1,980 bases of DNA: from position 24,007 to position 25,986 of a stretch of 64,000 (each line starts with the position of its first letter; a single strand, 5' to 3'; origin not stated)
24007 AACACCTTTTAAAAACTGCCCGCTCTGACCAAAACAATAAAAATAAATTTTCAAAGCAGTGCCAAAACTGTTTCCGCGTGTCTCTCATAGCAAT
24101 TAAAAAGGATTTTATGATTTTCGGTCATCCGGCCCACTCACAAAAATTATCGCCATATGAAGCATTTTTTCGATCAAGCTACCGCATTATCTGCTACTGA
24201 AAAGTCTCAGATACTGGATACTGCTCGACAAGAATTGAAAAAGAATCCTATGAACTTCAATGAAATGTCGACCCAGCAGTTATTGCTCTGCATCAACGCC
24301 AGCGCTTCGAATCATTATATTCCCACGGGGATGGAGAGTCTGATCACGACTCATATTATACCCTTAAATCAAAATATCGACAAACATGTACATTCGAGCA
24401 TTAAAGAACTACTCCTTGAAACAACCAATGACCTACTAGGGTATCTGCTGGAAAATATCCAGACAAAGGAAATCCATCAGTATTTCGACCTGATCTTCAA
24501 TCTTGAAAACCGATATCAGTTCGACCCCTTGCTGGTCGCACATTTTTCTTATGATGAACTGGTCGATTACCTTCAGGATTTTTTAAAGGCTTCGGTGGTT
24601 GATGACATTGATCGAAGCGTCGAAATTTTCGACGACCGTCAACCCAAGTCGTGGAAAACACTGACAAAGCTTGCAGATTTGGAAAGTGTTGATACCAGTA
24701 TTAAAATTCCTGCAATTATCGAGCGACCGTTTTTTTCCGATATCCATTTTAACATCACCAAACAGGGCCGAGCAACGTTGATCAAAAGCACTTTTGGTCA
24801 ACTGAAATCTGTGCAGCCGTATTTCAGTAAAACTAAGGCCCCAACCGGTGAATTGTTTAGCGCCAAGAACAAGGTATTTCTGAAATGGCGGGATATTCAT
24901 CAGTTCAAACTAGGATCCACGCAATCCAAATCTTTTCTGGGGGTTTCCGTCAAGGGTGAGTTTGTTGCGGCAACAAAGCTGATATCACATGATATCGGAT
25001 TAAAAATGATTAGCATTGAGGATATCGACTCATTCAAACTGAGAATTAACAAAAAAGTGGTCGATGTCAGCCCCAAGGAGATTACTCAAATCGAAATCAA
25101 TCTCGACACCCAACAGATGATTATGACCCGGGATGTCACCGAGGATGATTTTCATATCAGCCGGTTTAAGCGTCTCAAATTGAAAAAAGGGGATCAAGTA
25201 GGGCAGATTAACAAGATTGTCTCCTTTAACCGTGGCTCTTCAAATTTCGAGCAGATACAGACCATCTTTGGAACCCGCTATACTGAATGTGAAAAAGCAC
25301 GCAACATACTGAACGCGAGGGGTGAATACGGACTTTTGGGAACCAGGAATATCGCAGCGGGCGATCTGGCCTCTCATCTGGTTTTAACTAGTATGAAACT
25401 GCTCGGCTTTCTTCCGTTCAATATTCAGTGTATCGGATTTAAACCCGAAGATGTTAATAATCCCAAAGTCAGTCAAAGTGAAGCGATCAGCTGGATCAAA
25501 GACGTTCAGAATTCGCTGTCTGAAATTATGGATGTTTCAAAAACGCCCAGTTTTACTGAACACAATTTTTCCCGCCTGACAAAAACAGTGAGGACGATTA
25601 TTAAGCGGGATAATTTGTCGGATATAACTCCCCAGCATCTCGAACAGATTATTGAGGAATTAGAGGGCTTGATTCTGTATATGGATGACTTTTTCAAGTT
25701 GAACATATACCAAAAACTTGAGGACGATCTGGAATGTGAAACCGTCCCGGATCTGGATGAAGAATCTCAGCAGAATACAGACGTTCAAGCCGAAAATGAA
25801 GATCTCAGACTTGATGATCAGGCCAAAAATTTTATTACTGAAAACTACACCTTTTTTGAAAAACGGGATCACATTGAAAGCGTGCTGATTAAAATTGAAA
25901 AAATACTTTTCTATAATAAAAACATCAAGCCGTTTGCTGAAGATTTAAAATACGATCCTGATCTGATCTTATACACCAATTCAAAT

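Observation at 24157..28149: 1330-aa orphan protein with no recognisable catalytic or targeting motif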

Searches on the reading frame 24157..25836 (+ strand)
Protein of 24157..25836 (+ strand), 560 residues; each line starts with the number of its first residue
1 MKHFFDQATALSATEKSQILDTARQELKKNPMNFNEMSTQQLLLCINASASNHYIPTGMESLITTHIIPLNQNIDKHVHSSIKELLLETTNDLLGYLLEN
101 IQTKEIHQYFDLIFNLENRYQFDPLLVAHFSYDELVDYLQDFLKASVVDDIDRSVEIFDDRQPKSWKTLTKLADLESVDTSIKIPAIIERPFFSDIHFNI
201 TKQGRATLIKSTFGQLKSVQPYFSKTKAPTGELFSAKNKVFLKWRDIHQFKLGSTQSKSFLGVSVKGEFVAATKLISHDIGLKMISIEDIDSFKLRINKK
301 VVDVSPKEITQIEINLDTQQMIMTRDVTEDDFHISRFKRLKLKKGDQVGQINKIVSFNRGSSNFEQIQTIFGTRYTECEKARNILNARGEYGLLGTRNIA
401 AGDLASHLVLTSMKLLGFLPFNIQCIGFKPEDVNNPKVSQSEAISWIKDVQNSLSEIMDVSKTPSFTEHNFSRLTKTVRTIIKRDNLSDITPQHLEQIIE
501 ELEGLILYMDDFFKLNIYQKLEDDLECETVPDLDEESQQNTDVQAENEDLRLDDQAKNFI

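Call 33: predict_structure(alignment_id=A2)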
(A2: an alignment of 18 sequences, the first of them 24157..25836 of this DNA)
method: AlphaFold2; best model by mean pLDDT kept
length: 560 residues; sequences in the alignment: 18
mean_pLDDT: 80.4   pTM: 0.63
mean pLDDT of the five models: 80.4, 79.8, 78.0, 77.3, 76.0
residues with pLDDT >= 90: 174; 70-90: 283; 50-70: 60; < 50: 43
segments of 3 or more residues with pLDDT < 50: 1-8, 524-553, 557-560
pLDDT, mean of each block of 10 residues (from residue 1): 43 83 89 85 89 88 90 83 85 89 79 83 90 92 90 92 88 89 89 91 89 87 83 84 93 82 91 80 87 91 92 91 90 91 94 82 84 93 79 65 78 74 72 77 85 76 60 81 83 84 79 67 43 31 33 46
secondary structure, 60 per line:
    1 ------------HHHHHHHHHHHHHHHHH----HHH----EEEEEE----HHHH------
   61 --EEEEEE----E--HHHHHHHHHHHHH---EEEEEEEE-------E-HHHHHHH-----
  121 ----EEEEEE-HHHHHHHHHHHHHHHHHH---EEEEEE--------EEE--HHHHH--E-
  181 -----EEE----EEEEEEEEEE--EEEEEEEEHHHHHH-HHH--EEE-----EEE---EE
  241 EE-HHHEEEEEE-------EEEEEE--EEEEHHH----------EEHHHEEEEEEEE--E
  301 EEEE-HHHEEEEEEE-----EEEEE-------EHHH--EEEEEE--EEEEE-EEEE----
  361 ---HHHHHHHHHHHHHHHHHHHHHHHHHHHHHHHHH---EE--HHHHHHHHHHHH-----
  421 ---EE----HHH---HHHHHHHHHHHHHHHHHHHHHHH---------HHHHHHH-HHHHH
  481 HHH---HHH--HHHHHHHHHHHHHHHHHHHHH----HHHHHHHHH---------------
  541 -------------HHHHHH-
elements in order: H13-29 E41-46 H51-54 E63-68 H76-88 E92-99 H109-115 E125-130 H132-149 E153-158 E167-169 H172-176 E186-188 E193-202 E205-212 H213-218 E225-227 E233-235 E239-242 E247-252 E260-265 E268-271 E290-297 E300-304 E309-315 E321-325 E339-344 E347-351 E353-356 H364-396 H404-415 H436-458 H468-474 H476-483 H492-512 H517-525 H554-559

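Call 36: fold_search(model_id=the predicted structure, library=pdb)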
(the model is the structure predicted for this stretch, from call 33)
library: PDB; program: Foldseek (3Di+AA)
matches with E <= 10: 901; with E <= 0.001: 0
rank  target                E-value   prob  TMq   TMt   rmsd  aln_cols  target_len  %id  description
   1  3awe_B                1.7e-02  0.12  0.09  0.14  20.1       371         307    8  Crystal structure of Pten-like domain of Ci-VSP (248-576) (released 2011-05-04)
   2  9isc_B                2.4e-02  0.80  0.12  0.19   8.1       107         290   17  Human MTHFD2 in complex with compound 16a (released 2025-01-01)
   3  3awe_A                2.5e-02  0.12  0.09  0.14  20.3       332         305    8  Crystal structure of Pten-like domain of Ci-VSP (248-576) (released 2011-05-04)
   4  5gp4_C                3.0e-02  0.82  0.13  0.15  10.6       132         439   11  Lactobacillus brevis CGMCC 1306 Glutamate decarboxylase (released 2017-08-02)
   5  4n3g                  4.0e-02  0.14  0.10  0.18  16.2       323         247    9  Crystal structure of eukaryotic translation initiation factor eIF5B (870-1116) from Chaetomium thermophilum, domains III (released 2014-07-09)
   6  3awe_C                4.0e-02  0.11  0.09  0.15  19.8       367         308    8  Crystal structure of Pten-like domain of Ci-VSP (248-576) (released 2011-05-04)
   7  6s4a_A                4.2e-02  0.66  0.11  0.18   8.3       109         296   16  Structure of human MTHFD2 in complex with TH9028 (released 2021-07-07)
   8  1o61_A                5.0e-02  0.12  0.12  0.16  23.0       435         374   10  Crystal structure of a PLP-dependent enzyme with PLP (released 2003-11-11)
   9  3p2o_A                5.2e-02  0.63  0.11  0.20   8.0       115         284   17  Crystal Structure of FolD Bifunctional Protein from Campylobacter jejuni (released 2010-10-13)
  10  9is9_A                6.2e-02  0.57  0.11  0.19   8.1       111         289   16  human MTHFD2 in complex with LY374571 (released 2025-01-01)
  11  5bug_A                6.2e-02  0.07  0.09  0.14  20.3       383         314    9  Crystal structure of human phosphatase PTEN oxidized by H2O2 (released 2015-10-07)
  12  6jib_B                7.3e-02  0.41  0.11  0.18   8.2       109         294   16  Human MTHFD2 in complex with DS44960156 (released 2019-06-05)
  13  9it3_B                7.8e-02  0.57  0.12  0.19   8.1       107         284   17  Human MTHFD2 in complex with compound 16e (released 2025-01-01)
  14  9is9_B                8.2e-02  0.51  0.11  0.19   8.2       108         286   17  human MTHFD2 in complex with LY374571 (released 2025-01-01)
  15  5o22_A                8.7e-02  0.72  0.12  0.21   8.1       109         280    9  E. coli FolD in complex with carolacton (released 2018-02-28)
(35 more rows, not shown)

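Call 71: search_solved_structures(query=A2, max_evalue=10)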
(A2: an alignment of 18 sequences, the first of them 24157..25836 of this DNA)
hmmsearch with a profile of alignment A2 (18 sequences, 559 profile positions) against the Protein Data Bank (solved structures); distinct sequences matched with E-value up to 10: 2.
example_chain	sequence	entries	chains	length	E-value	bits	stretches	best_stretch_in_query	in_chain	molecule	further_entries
2l3f_A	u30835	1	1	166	1.9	10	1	34-86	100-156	Uncharacterized protein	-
6ren_A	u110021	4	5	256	3.5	9.1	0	199-245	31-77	3fPizza6-SH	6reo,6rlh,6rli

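Call 73: fold_search(model_id=the predicted structure, library=viral)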
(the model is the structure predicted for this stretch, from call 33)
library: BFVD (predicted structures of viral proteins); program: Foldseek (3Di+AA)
matches with E <= 10: 253; with E <= 0.001: 0
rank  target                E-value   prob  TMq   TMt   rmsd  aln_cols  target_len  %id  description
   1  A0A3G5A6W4            4.9e-02  0.72  0.12  0.23  12.6       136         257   12  Uncharacterized protein [Hyperionvirus sp.]
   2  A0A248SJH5            7.2e-02  0.11  0.08  0.08  21.0       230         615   10  (no name in the UniProt tables at hand)
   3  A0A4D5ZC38            7.2e-02  0.08  0.11  0.09  18.8       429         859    7  DNA topoisomerase (ATP-hydrolyzing) [Burkholderia phage BcepSaruman]
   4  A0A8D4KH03            9.0e-02  0.16  0.09  0.15  13.4       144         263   12  (no name in the UniProt tables at hand)
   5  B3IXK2                1.9e-01  0.11  0.11  0.08  19.5       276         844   10  Uncharacterized protein [Alternaria alternata virus 1]
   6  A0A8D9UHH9            2.0e-01  0.08  0.12  0.17  20.5       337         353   11  Replicative DNA helicase [Bacteriophage sp.]
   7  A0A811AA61            2.2e-01  0.11  0.09  0.14  10.1       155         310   10  (no name in the UniProt tables at hand)
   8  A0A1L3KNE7            2.2e-01  0.03  0.08  0.07  38.4       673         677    9  Putative glycoprotein [Wenling crustacean virus 14]
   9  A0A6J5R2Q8            2.3e-01  0.03  0.07  0.09  18.2       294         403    8  Uncharacterized protein [uncultured Caudovirales phage]
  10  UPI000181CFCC         2.8e-01  0.06  0.09  0.13  16.5       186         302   11  (no name look-up for this kind of identifier)
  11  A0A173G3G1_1          3.1e-01  0.02  0.08  0.06  38.3       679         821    9  Replicase large subunit [Rattail cactus necrosis-associated virus]
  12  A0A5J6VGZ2            4.1e-01  0.04  0.10  0.10  23.7       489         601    8  Hsp70 protein [Megaviridae environmental sample]
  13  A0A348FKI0            4.6e-01  0.33  0.10  0.29  16.5       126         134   14  E4 ORF3 [Eidolon helvum adenovirus]
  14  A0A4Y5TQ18            4.6e-01  0.02  0.09  0.06  23.1       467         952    7  (no name in the UniProt tables at hand)
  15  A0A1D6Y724            4.9e-01  0.08  0.08  0.16  14.1       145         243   14  (no name in the UniProt tables at hand)
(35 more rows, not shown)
